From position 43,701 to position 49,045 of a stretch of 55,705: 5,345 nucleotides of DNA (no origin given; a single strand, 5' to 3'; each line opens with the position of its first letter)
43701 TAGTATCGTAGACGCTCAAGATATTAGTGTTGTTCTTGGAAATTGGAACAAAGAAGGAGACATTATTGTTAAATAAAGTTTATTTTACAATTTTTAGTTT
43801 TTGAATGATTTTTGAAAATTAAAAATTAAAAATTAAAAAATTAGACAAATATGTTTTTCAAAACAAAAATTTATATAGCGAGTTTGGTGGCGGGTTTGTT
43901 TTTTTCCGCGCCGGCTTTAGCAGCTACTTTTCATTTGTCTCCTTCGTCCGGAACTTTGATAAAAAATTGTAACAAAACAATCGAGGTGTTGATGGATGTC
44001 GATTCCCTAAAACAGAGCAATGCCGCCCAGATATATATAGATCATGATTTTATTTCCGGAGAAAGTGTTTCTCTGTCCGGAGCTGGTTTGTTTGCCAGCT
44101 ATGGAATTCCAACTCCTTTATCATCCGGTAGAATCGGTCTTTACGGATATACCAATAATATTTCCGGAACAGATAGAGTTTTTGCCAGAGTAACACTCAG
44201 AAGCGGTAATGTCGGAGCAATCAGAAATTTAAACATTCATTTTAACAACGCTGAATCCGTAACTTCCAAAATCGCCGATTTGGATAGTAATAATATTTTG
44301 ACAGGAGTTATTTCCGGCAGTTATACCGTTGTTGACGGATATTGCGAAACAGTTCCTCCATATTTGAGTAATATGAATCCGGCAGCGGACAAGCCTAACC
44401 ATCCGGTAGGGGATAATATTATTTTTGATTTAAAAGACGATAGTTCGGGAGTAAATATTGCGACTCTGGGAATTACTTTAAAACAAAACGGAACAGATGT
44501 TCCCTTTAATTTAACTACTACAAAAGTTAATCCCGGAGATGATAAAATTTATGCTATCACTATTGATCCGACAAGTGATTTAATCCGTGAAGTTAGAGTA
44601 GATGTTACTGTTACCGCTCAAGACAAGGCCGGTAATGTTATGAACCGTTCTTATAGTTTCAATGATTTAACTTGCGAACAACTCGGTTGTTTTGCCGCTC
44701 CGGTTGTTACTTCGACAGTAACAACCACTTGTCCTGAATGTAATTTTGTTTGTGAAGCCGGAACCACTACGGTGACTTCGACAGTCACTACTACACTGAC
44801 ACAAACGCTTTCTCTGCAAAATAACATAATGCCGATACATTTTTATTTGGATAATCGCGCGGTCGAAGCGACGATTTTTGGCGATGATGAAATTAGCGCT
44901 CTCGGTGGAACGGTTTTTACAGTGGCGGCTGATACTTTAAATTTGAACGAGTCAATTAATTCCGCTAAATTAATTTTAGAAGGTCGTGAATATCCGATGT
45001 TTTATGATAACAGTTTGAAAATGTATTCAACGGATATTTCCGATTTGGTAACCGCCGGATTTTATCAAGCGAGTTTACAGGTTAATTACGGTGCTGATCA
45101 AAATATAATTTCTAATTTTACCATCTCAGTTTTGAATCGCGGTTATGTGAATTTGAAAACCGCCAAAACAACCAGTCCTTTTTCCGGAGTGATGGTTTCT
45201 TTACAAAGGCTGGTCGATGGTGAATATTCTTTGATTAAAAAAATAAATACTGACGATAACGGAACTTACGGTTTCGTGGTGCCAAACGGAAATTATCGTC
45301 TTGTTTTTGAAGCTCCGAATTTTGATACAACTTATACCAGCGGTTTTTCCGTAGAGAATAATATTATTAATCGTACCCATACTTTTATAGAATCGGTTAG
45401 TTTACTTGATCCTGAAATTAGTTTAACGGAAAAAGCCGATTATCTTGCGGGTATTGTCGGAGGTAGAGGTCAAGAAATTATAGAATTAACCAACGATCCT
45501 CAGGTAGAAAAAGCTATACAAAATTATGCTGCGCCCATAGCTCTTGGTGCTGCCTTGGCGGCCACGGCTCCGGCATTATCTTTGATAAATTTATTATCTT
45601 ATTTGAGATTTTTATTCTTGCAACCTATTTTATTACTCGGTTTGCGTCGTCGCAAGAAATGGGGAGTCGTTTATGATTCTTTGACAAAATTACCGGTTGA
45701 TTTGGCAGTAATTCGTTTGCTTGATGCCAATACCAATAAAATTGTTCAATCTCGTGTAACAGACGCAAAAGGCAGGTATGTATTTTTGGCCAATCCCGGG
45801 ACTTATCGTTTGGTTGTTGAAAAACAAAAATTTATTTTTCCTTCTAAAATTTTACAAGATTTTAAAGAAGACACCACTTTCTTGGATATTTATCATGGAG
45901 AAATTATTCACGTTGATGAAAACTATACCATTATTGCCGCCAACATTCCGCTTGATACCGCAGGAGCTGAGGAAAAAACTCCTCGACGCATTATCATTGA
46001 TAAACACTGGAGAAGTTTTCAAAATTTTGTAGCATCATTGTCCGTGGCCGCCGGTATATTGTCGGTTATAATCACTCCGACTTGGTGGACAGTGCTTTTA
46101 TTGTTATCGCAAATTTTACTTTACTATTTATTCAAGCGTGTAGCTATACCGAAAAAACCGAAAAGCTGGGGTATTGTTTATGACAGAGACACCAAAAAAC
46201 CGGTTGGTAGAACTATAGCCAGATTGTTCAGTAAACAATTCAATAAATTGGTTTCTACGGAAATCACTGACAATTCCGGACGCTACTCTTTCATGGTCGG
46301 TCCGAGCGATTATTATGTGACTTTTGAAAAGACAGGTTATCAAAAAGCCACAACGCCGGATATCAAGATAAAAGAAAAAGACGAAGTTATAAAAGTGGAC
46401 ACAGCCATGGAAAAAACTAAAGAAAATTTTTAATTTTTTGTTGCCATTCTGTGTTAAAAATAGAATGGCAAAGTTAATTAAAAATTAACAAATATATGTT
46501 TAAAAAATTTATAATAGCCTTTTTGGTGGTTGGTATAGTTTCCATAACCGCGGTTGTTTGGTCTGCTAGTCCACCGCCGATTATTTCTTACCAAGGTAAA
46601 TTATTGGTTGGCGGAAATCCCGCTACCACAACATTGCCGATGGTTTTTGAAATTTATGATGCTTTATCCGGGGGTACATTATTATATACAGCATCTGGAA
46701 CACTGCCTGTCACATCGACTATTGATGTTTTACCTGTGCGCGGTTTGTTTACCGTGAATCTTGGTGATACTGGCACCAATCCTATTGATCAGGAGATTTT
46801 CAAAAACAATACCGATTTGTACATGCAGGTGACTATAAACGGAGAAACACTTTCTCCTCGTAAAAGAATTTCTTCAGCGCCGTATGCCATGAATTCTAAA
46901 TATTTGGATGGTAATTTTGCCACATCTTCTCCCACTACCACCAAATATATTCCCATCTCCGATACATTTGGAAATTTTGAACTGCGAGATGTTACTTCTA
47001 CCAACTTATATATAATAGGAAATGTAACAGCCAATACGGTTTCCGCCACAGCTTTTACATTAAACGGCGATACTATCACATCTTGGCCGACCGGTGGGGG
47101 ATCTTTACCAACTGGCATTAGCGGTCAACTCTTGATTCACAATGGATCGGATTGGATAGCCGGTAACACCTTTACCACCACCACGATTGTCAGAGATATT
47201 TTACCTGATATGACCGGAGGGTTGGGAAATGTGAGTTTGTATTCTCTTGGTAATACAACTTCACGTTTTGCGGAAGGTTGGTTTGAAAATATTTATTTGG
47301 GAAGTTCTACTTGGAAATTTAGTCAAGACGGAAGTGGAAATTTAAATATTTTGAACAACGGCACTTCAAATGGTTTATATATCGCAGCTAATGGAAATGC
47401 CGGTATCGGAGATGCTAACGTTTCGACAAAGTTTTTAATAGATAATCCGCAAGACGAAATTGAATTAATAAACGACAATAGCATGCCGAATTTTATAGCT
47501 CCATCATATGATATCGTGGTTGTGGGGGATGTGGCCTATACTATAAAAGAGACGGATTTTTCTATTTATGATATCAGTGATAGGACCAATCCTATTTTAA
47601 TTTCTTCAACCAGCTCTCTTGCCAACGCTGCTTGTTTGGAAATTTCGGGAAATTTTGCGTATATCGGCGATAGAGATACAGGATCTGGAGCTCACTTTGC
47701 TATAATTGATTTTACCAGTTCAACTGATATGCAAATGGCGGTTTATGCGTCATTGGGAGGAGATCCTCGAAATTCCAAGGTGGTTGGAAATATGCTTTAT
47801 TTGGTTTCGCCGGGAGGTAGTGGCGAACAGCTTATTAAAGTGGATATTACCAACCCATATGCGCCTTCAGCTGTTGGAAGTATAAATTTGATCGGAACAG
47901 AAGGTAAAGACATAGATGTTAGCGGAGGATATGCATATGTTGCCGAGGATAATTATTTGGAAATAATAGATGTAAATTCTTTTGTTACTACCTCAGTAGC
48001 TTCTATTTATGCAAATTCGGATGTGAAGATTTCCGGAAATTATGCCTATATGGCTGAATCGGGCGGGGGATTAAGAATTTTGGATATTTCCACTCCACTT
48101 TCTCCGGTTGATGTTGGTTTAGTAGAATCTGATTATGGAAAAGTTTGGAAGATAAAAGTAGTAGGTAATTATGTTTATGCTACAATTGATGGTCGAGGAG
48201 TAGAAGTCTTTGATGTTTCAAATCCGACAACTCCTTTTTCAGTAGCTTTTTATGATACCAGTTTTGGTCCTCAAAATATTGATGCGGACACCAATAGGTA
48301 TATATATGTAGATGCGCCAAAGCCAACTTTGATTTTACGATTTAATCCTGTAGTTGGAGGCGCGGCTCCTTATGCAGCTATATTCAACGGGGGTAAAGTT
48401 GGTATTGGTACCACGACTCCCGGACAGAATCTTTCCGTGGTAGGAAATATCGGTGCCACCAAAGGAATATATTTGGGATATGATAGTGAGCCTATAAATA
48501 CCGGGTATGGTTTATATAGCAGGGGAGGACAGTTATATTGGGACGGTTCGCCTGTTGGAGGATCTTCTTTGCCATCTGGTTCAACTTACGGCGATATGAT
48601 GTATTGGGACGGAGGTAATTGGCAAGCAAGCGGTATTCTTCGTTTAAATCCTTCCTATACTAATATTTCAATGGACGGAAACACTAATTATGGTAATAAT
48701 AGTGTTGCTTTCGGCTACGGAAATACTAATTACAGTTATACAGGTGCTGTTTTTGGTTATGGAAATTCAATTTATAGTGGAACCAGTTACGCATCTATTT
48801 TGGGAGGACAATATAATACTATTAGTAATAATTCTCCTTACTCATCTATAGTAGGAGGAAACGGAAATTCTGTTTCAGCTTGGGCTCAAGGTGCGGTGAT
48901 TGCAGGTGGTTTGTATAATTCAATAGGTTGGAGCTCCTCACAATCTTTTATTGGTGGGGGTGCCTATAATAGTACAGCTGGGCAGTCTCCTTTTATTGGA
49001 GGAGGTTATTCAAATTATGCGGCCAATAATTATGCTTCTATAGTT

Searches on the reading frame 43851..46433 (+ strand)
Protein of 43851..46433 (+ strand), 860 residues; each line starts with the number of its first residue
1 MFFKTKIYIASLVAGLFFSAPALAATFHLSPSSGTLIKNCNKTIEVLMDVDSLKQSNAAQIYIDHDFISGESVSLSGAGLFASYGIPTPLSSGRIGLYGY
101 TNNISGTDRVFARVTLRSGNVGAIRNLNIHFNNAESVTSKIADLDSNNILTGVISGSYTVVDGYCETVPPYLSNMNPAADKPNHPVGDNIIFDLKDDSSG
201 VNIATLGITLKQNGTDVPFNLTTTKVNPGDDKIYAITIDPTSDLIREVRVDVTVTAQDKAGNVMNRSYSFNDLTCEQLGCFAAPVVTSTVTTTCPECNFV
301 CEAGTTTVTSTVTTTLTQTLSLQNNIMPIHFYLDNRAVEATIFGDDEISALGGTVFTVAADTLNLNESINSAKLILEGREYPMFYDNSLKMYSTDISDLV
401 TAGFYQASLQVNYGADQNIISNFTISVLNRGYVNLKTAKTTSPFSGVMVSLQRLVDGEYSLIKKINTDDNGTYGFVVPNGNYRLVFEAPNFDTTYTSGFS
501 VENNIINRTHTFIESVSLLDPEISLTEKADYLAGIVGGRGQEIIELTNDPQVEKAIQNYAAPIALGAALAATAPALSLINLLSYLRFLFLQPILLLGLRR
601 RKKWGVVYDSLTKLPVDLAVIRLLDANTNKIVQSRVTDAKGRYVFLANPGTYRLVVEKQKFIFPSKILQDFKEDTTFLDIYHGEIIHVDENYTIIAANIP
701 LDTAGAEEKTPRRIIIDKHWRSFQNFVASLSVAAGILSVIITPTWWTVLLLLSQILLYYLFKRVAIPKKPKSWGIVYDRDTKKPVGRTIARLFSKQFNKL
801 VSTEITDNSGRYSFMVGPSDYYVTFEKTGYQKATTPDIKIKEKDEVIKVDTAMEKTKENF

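Call 7: search_protein_families(library=pfam, proteins=[window:43851-46433:+], max_evalue=0.001)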
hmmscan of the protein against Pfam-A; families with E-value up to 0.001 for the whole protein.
window:43851-46433:+ (860 aa): 5 families
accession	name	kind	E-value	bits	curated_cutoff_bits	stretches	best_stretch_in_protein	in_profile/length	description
PF13620.12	CarboxypepD_reg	-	1.5e-20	73.7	32.3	3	439-503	9-71/82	Carboxypeptidase regulatory-like domain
PF17210.9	SdrD_B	-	1e-11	45.5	29.7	0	441-495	21-72/112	SdrD B-like domain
PF08400.16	phage_tail_N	-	2e-06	28.3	26.6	0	800-842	37-79/134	Prophage tail fibre N-terminal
PF07210.18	DUF1416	-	0.00011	22.5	23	0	612-654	29-70/97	Protein of unknown function (DUF1416)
PF23194.1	NOMO_5th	-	0.00039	21.2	27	0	627-657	26-57/89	NOMO fifth transthyretin-like domain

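Call 13: find_encoding_contigs(protein=window:43851-46433:+, flank=10000, max_places=4)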
Protein window:43851-46433:+ (860 aa): 6 contigs read that carry it; 4 places shown.
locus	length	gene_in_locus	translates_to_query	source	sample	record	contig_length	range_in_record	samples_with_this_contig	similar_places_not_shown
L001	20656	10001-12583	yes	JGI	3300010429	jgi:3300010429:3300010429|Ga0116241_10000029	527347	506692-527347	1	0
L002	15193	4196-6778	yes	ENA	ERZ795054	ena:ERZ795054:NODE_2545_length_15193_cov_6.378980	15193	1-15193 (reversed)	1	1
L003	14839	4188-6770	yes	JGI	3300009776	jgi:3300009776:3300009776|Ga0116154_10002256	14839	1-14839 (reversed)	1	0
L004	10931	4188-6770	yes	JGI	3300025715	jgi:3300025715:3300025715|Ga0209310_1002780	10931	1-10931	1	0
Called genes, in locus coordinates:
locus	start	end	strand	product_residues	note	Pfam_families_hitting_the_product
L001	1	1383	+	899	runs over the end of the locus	PF02739:5_3_exonuc_N, PF01367:5_3_exonuc, PF22619:DNA_polI_exo1, PF00476:DNA_pol_A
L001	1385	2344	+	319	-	PF06144:DNA_pol3_delta, PF21694:DNA_pol3_delta_C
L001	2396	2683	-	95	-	PF01649:Ribosomal_S20p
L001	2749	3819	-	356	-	PF02646:RmuC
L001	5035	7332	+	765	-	PF07719:TPR_2 (faint), PF13174:TPR_6 (faint), PF13176:TPR_7 (faint), PF13181:TPR_8 (faint), PF13414:TPR_11 (weak), PF23914:TPR_CcmH_CycH, PF00515:TPR_1 (weak), PF13431:TPR_17 (weak), +5 more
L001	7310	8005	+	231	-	-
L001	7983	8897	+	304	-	-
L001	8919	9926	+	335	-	-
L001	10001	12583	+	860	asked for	PF17210:SdrD_B (faint), PF22904:NOMO1-like_2nd (faint), PF08400:phage_tail_N (faint), PF13620:CarboxypepD_reg (weak)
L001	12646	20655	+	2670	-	?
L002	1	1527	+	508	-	?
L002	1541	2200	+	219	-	-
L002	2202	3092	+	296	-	-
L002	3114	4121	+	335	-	-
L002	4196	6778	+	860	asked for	PF17210:SdrD_B (faint), PF22904:NOMO1-like_2nd (faint), PF08400:phage_tail_N (faint), PF13620:CarboxypepD_reg (weak)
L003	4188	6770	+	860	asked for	PF17210:SdrD_B (faint), PF22904:NOMO1-like_2nd (faint), PF08400:phage_tail_N (faint), PF13620:CarboxypepD_reg (weak)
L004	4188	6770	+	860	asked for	PF17210:SdrD_B (faint), PF22904:NOMO1-like_2nd (faint), PF08400:phage_tail_N (faint), PF13620:CarboxypepD_reg (weak)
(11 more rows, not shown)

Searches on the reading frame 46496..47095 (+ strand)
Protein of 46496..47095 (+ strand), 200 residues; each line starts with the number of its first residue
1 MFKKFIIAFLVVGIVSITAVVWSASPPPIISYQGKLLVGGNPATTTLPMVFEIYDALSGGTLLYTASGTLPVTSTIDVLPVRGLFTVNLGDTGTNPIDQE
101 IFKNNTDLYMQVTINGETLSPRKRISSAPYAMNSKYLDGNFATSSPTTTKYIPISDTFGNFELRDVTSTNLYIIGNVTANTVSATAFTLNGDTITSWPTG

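Call 76: search_solved_structures(query=window:46496-47095:+, max_evalue=1, show_alignments=2)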
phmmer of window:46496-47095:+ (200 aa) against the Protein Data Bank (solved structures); distinct sequences matched with E-value up to 1: 1.
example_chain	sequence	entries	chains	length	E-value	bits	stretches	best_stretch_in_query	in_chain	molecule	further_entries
4n1i_A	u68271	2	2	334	0.67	13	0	82-122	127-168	alpha-L-arabinofuranosidase UmAbf62A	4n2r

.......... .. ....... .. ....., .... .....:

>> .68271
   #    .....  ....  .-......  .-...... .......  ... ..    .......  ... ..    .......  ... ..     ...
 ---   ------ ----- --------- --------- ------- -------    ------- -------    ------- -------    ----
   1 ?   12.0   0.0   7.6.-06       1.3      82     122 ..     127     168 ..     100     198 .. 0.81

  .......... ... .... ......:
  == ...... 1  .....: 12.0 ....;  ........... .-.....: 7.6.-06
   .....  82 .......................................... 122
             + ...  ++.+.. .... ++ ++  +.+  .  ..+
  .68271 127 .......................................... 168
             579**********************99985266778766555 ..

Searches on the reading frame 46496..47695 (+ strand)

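Call 78: search_protein_families(library=pfam, proteins=[window:46496-47695:+], max_evalue=0.01)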
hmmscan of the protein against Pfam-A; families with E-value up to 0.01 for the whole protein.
window:46496-47695:+ (400 aa): 1 family
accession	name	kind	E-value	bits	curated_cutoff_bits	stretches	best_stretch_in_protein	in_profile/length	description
PF08309.17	LVIVD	-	7.5e-07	28.8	20.2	0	339-371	6-39/42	LVIVD repeat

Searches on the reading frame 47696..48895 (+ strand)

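Call 78: search_protein_families(library=pfam, proteins=[window:47696-48895:+], max_evalue=0.01)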
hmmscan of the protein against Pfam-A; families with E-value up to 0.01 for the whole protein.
window:47696-48895:+ (400 aa): 1 family
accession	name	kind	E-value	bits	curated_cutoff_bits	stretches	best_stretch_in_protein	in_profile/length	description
PF08309.17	LVIVD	-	1.8e-26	91.6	20.2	3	108-141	5-38/42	LVIVD repeat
